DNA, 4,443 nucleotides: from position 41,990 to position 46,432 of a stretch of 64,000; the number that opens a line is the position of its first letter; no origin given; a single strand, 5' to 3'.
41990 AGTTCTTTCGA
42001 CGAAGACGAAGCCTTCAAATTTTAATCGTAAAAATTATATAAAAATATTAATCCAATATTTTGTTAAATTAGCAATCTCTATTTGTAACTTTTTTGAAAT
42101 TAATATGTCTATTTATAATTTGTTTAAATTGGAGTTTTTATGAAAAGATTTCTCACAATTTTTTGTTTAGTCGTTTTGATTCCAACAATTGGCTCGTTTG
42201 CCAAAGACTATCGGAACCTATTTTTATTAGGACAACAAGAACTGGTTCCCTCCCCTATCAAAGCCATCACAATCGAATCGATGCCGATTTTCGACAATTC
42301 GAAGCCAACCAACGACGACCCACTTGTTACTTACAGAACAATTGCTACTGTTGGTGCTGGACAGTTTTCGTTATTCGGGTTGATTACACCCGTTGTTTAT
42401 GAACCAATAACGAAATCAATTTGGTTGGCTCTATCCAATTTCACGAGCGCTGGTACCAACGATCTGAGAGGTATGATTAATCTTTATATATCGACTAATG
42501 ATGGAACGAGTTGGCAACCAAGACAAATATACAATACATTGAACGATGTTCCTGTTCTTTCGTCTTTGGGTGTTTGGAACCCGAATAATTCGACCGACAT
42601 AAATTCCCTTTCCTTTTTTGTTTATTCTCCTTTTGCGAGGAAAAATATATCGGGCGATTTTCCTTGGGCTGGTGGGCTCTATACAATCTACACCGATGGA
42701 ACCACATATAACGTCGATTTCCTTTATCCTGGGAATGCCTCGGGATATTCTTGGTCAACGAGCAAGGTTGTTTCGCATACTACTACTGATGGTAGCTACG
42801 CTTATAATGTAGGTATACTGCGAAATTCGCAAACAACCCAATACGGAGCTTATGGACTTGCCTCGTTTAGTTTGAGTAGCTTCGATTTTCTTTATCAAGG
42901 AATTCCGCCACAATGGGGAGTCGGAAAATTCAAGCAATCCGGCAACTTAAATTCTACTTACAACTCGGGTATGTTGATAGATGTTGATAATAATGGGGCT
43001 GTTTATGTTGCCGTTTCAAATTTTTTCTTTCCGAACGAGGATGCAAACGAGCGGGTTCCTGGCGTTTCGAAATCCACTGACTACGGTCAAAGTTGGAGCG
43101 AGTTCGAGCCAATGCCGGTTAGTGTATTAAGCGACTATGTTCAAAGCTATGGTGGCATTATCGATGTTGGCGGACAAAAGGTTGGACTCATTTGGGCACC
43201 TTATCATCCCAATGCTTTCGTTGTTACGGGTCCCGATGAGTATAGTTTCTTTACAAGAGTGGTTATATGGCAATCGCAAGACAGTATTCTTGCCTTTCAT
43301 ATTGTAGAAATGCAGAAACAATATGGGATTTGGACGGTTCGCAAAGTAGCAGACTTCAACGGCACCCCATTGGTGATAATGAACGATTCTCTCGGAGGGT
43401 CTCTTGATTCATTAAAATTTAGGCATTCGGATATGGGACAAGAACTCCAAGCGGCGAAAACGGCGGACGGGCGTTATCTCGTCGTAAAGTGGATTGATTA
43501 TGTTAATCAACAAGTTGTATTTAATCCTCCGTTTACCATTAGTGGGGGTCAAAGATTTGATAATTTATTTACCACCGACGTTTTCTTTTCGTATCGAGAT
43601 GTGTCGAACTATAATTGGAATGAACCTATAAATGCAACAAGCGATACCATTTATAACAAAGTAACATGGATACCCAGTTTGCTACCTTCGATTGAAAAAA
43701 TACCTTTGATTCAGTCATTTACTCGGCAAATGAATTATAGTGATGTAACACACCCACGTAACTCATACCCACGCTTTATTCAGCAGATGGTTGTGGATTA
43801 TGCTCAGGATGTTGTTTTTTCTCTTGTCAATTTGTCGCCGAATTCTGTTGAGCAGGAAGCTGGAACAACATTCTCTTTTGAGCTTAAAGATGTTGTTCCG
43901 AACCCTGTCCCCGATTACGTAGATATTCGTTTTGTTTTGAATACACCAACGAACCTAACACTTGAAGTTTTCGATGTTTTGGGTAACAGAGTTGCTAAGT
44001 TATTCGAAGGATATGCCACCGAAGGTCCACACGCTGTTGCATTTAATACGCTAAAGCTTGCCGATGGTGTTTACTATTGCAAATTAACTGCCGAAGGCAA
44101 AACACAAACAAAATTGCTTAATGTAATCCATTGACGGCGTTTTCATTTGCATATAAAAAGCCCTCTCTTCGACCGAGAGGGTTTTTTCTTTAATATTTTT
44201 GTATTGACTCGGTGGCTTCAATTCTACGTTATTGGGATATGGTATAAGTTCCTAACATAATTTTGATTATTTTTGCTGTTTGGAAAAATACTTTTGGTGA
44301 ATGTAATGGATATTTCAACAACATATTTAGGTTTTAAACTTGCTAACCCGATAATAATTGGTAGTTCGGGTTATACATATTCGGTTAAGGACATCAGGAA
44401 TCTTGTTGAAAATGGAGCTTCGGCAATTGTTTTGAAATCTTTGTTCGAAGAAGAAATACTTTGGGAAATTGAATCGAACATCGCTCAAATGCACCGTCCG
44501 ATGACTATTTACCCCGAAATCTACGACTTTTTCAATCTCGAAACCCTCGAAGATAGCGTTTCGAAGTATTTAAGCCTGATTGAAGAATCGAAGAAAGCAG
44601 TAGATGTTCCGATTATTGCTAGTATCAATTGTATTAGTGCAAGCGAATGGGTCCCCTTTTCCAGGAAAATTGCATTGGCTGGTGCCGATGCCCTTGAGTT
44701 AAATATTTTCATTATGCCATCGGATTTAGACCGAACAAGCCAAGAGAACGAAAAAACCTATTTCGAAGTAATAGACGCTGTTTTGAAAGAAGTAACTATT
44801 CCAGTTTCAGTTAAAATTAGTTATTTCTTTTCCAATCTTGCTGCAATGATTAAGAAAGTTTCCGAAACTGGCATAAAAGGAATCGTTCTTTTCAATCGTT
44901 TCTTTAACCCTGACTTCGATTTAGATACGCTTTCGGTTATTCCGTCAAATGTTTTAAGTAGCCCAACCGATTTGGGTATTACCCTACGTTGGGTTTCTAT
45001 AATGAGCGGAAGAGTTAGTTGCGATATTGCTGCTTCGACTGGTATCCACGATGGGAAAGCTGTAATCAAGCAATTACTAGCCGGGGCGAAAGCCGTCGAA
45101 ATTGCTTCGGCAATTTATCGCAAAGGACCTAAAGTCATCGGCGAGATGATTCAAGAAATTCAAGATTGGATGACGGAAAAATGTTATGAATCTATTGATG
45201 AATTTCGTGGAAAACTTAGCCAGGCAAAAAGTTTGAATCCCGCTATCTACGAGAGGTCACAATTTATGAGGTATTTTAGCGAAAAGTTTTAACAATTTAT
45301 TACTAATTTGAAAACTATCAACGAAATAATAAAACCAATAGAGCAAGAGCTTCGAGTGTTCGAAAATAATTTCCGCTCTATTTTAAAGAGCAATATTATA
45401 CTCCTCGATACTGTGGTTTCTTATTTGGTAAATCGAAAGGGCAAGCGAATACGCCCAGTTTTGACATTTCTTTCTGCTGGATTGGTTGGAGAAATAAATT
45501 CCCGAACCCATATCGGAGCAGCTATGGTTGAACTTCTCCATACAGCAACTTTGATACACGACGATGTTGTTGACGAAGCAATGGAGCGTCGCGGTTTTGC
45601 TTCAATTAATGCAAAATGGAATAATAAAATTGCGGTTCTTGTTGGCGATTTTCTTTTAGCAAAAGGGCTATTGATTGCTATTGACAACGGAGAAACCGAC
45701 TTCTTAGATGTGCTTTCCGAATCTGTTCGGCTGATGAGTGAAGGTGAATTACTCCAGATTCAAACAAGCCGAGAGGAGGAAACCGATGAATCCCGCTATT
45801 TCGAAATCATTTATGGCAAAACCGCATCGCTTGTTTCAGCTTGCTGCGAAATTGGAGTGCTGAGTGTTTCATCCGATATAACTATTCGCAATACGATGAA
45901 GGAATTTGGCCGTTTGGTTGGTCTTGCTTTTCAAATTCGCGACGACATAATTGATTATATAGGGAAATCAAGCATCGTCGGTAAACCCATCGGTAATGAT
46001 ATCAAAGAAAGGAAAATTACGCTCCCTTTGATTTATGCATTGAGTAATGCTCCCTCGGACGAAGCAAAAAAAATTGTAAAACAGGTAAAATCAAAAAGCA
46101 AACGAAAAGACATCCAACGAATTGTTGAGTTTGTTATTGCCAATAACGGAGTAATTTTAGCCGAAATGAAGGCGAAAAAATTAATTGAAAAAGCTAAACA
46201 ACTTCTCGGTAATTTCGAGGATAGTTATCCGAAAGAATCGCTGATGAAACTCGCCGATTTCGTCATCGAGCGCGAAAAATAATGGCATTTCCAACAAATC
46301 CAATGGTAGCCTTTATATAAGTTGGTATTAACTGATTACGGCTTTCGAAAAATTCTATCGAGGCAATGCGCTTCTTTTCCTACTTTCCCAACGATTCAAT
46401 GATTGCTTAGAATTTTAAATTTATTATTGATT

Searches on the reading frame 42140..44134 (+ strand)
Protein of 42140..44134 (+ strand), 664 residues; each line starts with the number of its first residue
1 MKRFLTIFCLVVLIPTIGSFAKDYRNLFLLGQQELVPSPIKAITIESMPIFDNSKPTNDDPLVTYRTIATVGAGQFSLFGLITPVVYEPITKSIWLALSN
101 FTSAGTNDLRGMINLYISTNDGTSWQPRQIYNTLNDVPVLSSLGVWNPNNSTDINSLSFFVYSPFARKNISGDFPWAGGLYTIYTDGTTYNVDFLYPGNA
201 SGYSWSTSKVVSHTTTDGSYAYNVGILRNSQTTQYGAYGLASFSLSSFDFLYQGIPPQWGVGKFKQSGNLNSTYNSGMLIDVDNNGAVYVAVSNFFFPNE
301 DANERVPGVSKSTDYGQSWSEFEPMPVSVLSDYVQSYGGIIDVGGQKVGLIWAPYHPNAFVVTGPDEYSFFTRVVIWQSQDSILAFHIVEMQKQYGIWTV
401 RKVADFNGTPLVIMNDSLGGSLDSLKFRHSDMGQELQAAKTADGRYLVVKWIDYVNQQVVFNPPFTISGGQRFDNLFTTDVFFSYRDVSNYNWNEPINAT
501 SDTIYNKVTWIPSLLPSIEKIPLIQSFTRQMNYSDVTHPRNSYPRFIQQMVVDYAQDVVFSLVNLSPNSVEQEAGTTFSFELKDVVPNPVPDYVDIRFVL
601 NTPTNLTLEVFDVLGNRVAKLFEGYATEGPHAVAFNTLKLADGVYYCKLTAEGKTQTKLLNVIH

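Call 79: search_protein_families(library=pfam, proteins=[window:42140-44134:+], max_evalue=0.000001)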
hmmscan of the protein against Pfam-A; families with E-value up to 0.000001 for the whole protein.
window:42140-44134:+ (664 aa): 1 family
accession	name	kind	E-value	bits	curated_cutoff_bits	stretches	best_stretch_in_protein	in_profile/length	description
PF18962.6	Por_Secre_tail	-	8.5e-08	32.8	27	1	587-658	3-71/75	Secretion system C-terminal sorting domain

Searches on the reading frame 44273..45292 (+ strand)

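Call 79: search_protein_families(library=pfam, proteins=[window:44273-45292:+], max_evalue=0.000001)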
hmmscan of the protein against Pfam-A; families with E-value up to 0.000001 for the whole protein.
window:44273-45292:+ (339 aa): 1 family
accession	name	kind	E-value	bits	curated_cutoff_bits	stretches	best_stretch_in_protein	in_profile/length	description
PF01180.27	DHO_dh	-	8.9e-19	68.2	27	1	15-300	3-291/291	Dihydroorotate dehydrogenase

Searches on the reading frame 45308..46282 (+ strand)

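Call 79: search_protein_families(library=pfam, proteins=[window:45308-46282:+], max_evalue=0.000001)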
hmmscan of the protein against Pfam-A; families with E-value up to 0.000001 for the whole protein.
window:45308-46282:+ (324 aa): 1 family
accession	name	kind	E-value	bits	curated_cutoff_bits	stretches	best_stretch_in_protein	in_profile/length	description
PF00348.22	polyprenyl_synt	-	1e-65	221.9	27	1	33-274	4-249/251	Polyprenyl synthetase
